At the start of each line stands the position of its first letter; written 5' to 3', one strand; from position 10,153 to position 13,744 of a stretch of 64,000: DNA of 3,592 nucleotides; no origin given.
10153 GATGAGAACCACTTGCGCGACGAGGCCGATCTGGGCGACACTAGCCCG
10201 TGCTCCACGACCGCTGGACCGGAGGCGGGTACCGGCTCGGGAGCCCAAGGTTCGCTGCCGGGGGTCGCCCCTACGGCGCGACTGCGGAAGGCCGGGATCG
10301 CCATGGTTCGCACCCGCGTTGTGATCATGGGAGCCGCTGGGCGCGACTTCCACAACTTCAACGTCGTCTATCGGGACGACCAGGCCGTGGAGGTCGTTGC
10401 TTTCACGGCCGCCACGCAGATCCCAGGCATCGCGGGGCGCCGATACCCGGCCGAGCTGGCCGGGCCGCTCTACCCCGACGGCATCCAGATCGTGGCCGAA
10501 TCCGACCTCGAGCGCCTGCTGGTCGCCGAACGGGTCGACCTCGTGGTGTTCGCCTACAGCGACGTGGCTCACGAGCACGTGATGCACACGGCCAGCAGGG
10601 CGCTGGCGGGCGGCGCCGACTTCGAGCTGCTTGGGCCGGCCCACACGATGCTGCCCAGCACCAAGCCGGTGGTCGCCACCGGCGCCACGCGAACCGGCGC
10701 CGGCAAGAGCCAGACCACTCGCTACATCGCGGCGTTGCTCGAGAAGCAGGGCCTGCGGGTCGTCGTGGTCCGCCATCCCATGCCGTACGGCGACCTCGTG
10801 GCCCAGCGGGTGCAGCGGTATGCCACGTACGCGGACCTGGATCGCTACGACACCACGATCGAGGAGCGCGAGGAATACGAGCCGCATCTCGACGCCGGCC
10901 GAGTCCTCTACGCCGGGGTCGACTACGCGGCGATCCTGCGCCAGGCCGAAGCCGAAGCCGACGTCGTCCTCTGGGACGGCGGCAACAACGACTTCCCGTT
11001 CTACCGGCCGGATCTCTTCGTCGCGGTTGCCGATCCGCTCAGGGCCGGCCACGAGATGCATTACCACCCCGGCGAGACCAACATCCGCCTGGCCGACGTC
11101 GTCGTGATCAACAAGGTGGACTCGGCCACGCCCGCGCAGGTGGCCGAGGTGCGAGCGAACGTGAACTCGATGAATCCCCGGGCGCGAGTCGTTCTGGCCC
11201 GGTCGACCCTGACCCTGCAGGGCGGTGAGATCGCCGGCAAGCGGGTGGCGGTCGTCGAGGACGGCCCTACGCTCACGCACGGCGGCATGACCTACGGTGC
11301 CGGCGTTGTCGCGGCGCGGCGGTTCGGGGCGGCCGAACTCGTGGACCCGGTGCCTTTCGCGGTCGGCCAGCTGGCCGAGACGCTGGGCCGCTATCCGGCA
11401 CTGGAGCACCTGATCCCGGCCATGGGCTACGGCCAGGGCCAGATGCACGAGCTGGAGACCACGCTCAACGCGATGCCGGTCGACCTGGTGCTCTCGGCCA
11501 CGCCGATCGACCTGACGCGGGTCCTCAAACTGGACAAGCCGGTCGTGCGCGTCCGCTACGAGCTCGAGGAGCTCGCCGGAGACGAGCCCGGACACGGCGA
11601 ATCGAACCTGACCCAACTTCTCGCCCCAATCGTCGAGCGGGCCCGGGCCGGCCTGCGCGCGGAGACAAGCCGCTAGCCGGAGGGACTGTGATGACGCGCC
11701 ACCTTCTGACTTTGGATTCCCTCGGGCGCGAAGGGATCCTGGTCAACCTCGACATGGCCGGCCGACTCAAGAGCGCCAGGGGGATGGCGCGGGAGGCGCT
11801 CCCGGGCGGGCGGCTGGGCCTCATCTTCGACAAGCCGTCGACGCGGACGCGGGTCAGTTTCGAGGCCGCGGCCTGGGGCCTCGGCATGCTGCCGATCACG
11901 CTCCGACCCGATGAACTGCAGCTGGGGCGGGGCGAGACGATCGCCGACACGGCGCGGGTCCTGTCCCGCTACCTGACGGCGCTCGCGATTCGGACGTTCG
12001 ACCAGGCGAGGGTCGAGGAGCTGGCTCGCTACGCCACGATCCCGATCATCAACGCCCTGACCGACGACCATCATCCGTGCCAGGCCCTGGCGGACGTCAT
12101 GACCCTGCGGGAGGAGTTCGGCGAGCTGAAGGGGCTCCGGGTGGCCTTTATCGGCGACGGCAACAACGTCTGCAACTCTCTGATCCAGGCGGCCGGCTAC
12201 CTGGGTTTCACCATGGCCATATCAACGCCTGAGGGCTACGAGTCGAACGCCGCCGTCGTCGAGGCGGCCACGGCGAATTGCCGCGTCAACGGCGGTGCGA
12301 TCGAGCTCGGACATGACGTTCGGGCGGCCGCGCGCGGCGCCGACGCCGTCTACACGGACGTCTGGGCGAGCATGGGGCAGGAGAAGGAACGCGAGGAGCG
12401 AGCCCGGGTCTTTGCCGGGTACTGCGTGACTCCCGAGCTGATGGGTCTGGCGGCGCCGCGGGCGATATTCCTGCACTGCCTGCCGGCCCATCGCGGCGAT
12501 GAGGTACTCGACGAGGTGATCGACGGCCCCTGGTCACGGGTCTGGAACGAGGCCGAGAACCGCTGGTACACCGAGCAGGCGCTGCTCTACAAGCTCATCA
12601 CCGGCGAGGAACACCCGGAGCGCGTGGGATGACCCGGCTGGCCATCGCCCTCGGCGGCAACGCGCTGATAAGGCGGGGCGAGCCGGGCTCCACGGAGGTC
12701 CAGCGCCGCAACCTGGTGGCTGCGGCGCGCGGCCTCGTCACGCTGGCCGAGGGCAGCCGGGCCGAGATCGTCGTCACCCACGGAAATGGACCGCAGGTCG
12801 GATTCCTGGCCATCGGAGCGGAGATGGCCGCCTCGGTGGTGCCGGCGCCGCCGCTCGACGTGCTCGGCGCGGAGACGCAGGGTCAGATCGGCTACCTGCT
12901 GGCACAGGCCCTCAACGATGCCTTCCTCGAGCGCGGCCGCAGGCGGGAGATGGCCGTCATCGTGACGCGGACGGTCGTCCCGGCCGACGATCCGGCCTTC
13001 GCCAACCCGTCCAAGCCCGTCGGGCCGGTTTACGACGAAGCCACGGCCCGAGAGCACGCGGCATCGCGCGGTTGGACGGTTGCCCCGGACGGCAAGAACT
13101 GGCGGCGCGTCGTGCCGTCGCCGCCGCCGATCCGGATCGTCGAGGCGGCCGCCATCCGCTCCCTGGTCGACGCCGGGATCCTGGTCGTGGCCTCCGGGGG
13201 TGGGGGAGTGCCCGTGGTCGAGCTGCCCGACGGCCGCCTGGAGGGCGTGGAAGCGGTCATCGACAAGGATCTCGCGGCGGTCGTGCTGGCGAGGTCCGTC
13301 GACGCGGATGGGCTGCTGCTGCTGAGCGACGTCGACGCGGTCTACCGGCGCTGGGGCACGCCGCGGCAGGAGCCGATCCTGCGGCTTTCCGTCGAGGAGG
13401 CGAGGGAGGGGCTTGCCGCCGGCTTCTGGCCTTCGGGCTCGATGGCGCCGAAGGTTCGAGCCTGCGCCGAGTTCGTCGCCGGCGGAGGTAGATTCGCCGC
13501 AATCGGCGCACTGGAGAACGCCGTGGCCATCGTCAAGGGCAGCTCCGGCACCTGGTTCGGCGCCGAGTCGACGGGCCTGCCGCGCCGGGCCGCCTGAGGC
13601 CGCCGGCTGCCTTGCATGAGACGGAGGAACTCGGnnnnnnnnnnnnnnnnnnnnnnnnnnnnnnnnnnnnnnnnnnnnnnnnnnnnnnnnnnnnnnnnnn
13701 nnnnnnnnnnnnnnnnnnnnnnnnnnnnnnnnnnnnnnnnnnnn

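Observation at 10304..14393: cpgS-like P-loop protein operonic with ornithine carbamoyltransferase, carbamate kinase and an SDR, without arginine deiminase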

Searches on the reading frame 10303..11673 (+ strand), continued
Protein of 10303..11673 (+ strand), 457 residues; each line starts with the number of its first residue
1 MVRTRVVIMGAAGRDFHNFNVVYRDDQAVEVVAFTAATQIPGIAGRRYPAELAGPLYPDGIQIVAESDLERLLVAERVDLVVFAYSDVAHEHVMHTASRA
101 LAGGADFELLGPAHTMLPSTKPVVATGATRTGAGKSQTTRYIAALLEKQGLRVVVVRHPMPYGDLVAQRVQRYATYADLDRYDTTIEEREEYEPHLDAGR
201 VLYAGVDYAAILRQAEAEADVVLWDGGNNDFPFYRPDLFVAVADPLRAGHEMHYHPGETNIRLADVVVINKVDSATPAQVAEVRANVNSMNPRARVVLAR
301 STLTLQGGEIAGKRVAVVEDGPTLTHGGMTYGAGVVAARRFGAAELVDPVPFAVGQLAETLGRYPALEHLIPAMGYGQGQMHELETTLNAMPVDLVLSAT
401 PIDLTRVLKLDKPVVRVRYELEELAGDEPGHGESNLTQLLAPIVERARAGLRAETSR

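Call 68: list_cluster_members(proteins=[P0128, P0121, P0122, P0123, P0124, P0126, P0130, P0138, P0141, P0145])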
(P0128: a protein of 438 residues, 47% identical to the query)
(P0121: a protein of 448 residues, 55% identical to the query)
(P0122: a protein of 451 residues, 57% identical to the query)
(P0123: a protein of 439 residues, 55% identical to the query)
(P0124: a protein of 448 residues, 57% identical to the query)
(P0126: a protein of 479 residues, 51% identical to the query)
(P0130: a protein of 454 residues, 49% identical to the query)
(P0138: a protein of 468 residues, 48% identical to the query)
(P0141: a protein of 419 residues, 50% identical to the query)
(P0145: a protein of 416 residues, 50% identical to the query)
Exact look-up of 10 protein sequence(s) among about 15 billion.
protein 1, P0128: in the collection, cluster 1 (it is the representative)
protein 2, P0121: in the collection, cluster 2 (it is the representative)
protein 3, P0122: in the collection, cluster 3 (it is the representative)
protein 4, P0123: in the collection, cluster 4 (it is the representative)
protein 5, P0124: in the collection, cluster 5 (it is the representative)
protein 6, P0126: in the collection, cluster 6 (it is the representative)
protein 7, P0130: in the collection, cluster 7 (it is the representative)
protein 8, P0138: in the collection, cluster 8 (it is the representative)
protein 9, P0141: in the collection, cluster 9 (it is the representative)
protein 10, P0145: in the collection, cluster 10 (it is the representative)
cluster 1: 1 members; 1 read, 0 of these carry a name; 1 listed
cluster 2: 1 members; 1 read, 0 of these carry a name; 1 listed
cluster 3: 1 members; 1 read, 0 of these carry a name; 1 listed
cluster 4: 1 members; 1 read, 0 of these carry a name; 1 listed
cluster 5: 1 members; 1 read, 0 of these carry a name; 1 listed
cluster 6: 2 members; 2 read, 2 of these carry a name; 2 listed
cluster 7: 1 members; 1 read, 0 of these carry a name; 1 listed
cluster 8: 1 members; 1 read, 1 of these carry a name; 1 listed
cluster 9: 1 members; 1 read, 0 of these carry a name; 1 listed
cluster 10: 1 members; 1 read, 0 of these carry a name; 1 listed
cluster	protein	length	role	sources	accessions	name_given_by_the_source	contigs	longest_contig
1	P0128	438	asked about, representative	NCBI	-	-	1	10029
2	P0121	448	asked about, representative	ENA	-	-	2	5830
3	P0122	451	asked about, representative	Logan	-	-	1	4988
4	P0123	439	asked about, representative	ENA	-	-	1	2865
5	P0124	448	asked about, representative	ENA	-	-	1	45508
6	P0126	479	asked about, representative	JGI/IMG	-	predicted GTPase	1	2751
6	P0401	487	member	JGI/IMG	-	predicted GTPase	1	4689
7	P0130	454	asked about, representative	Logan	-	-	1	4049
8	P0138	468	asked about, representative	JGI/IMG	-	predicted GTPase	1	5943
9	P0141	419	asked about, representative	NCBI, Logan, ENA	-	-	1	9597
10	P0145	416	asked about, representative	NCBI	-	-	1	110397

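Call 74: find_homologous_proteins(query=P0290, max_evalue=1e-20)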
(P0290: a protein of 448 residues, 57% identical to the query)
Query P0290 (448 aa): 8000 proteins with E <= 1e-20 among 8000 candidates; the best 120 are listed.
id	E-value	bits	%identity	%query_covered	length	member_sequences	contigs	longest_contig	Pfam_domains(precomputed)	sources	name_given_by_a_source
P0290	3.4e-291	983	100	100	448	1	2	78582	-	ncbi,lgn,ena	-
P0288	8.3e-291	982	100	100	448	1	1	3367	-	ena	-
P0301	9.3e-289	975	99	100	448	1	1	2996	-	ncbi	-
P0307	3.6e-273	924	92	100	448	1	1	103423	-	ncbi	-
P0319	6.3e-254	861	85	99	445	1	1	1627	-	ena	-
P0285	1.3e-245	833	82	99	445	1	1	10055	-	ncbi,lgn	ncbi:MAG: cyclic 2,3-diphosphoglycerate synthase [Pyrodictiaceae archaeon]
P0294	4.1e-227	772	78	97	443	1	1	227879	-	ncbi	-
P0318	1.3e-221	754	74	99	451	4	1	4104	-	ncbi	-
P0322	1.5e-221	754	78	96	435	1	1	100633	-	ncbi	-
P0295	4.3e-214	729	73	96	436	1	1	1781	-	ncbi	-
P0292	4.5e-213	726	71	98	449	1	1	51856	-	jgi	jgi:predicted GTPase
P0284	7.1e-213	725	73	98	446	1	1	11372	-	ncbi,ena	-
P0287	1.2e-210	718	71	98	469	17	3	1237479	-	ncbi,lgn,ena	-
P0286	6.5e-209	712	71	98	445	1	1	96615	-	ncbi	-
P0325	1.2e-208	711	71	98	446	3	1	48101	-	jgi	jgi:predicted GTPase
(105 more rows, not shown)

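Call 76: find_encoding_contigs(protein=P0259, flank=6000, max_places=4)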
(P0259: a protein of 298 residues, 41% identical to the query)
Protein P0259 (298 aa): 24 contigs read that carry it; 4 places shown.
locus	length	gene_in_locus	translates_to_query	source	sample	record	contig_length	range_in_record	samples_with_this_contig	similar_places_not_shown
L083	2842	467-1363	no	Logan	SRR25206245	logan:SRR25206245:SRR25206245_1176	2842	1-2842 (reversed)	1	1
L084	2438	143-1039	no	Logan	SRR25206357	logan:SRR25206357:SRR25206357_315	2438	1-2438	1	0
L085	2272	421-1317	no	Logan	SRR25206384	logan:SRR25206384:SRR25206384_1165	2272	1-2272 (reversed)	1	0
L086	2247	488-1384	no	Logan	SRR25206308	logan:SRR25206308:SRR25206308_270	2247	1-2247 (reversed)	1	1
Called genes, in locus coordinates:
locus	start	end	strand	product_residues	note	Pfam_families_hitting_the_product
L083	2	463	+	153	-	?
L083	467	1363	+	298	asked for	-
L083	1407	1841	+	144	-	-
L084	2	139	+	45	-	?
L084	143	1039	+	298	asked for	-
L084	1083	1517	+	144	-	-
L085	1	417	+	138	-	?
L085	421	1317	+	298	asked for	-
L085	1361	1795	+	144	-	-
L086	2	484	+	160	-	?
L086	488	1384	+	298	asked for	-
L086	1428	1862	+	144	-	-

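Call 82: find_encoding_contigs(protein=P0001, flank=6000, max_places=1)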
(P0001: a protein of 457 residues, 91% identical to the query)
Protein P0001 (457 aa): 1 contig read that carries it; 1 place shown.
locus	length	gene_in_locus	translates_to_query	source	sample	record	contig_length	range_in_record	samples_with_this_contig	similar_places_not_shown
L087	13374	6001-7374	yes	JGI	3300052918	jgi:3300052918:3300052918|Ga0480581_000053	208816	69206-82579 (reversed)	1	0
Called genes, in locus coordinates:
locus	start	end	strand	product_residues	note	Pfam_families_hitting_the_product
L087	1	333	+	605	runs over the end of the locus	PF00496:SBP_bac_5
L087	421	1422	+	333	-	PF00528:BPD_transp_1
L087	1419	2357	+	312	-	PF00528:BPD_transp_1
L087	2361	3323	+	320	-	PF00005:ABC_tran, PF08352:oligo_HPY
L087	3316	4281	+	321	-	PF00005:ABC_tran, PF08352:oligo_HPY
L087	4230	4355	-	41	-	-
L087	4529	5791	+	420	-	PF01566:Nramp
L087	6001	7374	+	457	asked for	-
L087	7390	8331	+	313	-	PF02729:OTCace_N, PF00185:OTCace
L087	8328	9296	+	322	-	PF00696:AA_kinase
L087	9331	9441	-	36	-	-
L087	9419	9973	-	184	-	PF05099:TerB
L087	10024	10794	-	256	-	PF04264:YceI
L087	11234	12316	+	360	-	-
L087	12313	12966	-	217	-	PF04024:PspC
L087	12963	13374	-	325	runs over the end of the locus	PF18917:LiaI-LiaF-like_TM1 (weak)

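Call 83: find_encoding_contigs(protein=P0037, flank=6000, max_places=1)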
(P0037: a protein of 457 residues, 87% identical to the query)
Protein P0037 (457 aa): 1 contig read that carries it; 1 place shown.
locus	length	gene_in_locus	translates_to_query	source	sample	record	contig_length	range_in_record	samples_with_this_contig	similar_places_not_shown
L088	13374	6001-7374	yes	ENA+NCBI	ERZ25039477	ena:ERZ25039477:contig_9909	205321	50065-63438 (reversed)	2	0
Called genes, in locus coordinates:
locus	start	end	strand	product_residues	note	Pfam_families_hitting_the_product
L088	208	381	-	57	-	-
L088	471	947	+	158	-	PF11188:DUF2975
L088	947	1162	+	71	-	PF13443:HTH_26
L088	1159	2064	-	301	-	PF09995:MPAB_Lcp_cat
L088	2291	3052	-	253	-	PF13649:Methyltransf_25, PF08241:Methyltransf_11 (weak), PF08242:Methyltransf_12 (weak)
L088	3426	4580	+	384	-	PF00682:HMGL-like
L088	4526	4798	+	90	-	PF22615:IPMS_D2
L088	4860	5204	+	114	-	-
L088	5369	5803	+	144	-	PF04075:F420H2_quin_red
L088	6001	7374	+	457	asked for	-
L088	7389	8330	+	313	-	PF02729:OTCace_N, PF00185:OTCace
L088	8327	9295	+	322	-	PF00696:AA_kinase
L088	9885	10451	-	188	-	PF05099:TerB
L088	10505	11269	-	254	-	PF04264:YceI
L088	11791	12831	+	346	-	-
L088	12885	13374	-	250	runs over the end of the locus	PF04024:PspC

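Call 84: find_encoding_contigs(protein=P0016, flank=6000, max_places=1)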
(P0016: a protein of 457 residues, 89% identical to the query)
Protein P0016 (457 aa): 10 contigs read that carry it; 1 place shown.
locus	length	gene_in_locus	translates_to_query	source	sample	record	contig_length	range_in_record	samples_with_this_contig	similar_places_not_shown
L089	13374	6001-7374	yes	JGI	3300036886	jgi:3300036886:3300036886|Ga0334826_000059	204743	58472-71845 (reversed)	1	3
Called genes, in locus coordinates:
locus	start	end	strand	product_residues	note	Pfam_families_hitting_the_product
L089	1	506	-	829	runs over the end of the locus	PF22666:Glyco_hydro_2_N2, PF00703:Glyco_hydro_2, PF17786:Mannosidase_ig, PF17753:Ig_mannosidase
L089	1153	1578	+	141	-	-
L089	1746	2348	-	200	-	PF07081:DUF1349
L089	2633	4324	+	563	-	PF00682:HMGL-like, PF22615:IPMS_D2, PF08502:LeuA_dimer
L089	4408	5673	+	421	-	PF01566:Nramp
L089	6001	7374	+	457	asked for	-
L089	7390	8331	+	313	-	PF02729:OTCace_N, PF00185:OTCace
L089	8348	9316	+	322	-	PF00696:AA_kinase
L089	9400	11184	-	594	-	PF00005:ABC_tran, PF13304:AAA_21 (faint)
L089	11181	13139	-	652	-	PF00005:ABC_tran, PF02463:SMC_N (faint), PF13304:AAA_21 (faint)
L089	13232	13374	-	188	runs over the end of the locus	PF05099:TerB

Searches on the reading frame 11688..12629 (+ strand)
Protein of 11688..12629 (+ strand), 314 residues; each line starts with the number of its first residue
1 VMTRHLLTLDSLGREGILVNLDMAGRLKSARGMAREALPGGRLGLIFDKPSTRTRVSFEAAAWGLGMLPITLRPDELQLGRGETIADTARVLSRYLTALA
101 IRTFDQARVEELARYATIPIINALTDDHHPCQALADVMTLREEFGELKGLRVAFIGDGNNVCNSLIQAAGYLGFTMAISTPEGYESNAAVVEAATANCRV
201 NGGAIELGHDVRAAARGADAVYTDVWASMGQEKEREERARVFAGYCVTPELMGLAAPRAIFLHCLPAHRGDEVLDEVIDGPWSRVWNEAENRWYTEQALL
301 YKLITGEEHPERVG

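Call 5: search_protein_families(library=pfam, proteins=[window:11688-12629:+], max_evalue=0.01)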
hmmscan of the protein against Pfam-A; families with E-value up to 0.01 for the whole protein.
window:11688-12629:+ (314 aa): 2 families
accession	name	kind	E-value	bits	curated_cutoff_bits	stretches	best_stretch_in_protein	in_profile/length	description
PF00185.30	OTCace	-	1.3e-54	184.9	29.4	1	148-301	1-155/157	Aspartate/ornithine carbamoyltransferase, Asp/Orn binding domain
PF02729.26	OTCace_N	-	5.2e-43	147.1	29.9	1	4-142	1-148/148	Aspartate/ornithine carbamoyltransferase, carbamoyl-P binding domain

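Call 6: search_protein_families(library=ncbifam, proteins=[window:11688-12629:+], max_evalue=0.01)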
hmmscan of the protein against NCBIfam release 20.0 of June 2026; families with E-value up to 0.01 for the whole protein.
window:11688-12629:+ (314 aa): 16 families
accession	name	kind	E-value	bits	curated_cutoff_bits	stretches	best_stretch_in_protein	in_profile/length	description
NF001986.0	PRK00779.1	subfamily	1.8e-118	395.1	306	1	2-304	4-304/307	ornithine carbamoyltransferase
TIGR00658.1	orni_carb_tr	equivalog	2.1e-112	375.2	280.85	1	4-303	1-302/304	ornithine carbamoyltransferase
TIGR04384.1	putr_carbamoyl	exception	5.6e-83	278.8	500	1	7-305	3-308/330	putrescine carbamoyltransferase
NF011380.0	PRK14805.1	equivalog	2.6e-79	266.5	421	1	4-305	2-301/302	ornithine carbamoyltransferase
NF003286.0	PRK04284.1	subfamily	1.8e-64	217.9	515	1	3-298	6-324/332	ornithine carbamoyltransferase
NF009213.0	PRK12562.1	subfamily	8e-56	189.8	559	1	4-271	7-281/334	ornithine carbamoyltransferase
NF002470.0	PRK01713.1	equivalog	2.8e-54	184.8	545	1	2-269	6-279/334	ornithine carbamoyltransferase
NF003384.0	PRK04523.1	equivalog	4.1e-49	167.4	288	1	3-304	3-333/336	N-acetylornithine carbamoyltransferase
NF002032.1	PRK00856.1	equivalog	5.6e-41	140.7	263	1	4-303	1-296/297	aspartate carbamoyltransferase catalytic subunit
TIGR00670.1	asp_carb_tr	equivalog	2.4e-40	138.5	236.95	1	4-304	1-303/304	aspartate carbamoyltransferase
NF011379.0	PRK14804.1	equivalog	1.2e-36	126.4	373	1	4-304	7-309/311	ornithine carbamoyltransferase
NF008853.0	PRK11891.1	equivalog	9.6e-28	96.9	560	1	4-268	89-359/430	aspartate carbamoyltransferase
NF006046.0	PRK08192.1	equivalog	3.4e-22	79.1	512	1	4-223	7-233/339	aspartate carbamoyltransferase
NF005538.0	PRK07200.1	equivalog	4.3e-20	72.1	453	1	46-237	66-283/396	knotted carbamoyltransferase YgeW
TIGR03316.1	ygeW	equivalog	4.4e-19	68.6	500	1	46-236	63-279/391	knotted carbamoyltransferase YgeW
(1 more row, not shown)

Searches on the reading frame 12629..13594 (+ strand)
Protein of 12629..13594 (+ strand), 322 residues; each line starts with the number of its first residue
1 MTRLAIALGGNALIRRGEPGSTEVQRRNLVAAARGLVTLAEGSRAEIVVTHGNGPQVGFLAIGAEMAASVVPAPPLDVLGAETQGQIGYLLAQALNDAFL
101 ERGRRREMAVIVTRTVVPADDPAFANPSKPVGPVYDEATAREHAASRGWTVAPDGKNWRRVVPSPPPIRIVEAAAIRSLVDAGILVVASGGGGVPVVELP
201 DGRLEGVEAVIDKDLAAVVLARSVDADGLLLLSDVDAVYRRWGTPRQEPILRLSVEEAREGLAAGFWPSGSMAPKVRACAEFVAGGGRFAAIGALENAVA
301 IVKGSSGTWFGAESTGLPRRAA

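Call 5: search_protein_families(library=pfam, proteins=[window:12629-13594:+], max_evalue=0.01)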
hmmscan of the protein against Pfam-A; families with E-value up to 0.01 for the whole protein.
window:12629-13594:+ (322 aa): 1 family
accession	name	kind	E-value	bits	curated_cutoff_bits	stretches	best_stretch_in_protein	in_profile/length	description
PF00696.33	AA_kinase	-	3e-22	79.9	24.9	1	3-287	2-227/234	Amino acid kinase family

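Call 6: search_protein_families(library=ncbifam, proteins=[window:12629-13594:+], max_evalue=0.01)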
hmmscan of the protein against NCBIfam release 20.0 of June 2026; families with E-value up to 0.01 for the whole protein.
window:12629-13594:+ (322 aa): 8 families
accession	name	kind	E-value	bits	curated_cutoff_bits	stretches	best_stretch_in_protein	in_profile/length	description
NF009008.0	PRK12354.1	subfamily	1.4e-109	366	361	1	3-312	2-300/308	carbamate kinase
TIGR00746.1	arcC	equivalog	1.4e-107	359.3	358.25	1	3-308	2-305/309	carbamate kinase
NF006926.0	PRK09411.1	equivalog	1.4e-87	293.6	416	1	1-308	1-293/297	carbamate kinase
NF009007.0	PRK12352.1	subfamily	2.1e-78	263.4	266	1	3-309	4-312/316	carbamate kinase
TIGR00761.1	argB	equivalog_domain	3.4e-10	39.8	151.3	1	171-291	123-230/231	acetylglutamate kinase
NF010659.0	PRK14058.1-1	equivalog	9e-05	21.7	223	1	180-287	138-241/267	[LysW]-aminoadipate kinase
TIGR01027.1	proB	equivalog_domain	0.0013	17.9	186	1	212-280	144-218/363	glutamate 5-kinase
TIGR01092.1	P5CS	equivalog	0.0054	15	796.75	1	177-305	135-267/715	delta l-pyrroline-5-carboxylate synthetase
